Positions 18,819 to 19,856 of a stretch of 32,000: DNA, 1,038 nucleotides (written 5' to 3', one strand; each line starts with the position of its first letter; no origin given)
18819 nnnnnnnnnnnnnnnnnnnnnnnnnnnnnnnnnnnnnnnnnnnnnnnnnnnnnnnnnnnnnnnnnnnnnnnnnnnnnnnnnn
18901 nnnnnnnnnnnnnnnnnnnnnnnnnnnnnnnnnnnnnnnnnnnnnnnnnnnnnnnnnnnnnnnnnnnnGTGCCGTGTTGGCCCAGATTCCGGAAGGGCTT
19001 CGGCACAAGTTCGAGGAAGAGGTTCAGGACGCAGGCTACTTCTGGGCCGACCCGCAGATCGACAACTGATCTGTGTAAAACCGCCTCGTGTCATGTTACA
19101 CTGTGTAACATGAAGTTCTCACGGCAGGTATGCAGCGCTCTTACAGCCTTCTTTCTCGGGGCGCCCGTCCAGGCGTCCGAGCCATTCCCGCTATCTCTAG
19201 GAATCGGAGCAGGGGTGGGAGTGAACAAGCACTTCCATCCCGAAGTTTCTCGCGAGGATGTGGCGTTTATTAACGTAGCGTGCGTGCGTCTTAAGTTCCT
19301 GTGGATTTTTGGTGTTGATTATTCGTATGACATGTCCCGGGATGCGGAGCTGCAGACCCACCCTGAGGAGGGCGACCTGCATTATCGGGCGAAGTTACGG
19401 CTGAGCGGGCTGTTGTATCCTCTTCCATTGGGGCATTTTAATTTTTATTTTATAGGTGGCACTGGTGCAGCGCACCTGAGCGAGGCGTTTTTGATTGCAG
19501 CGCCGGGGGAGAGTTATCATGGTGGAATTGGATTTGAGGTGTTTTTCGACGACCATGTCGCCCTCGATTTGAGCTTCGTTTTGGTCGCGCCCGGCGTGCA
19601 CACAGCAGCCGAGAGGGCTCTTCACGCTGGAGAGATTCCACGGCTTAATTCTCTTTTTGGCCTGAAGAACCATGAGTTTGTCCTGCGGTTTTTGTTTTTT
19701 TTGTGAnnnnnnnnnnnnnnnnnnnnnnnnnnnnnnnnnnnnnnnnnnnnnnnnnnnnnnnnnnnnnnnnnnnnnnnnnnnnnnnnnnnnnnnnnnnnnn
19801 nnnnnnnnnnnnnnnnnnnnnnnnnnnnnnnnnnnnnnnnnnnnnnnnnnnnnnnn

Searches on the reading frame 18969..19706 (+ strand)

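Call 12: search_protein_families(library=pfam, proteins=[window:18969-19706:+], max_evalue=0.01)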
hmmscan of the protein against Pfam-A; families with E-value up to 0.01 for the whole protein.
window:18969-19706:+ (245 aa): 1 family
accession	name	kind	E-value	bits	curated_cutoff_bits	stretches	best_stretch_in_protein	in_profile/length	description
PF13505.12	OMP_b-brl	-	0.00011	22.9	28.7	1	56-203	2-150/175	Outer membrane protein beta-barrel domain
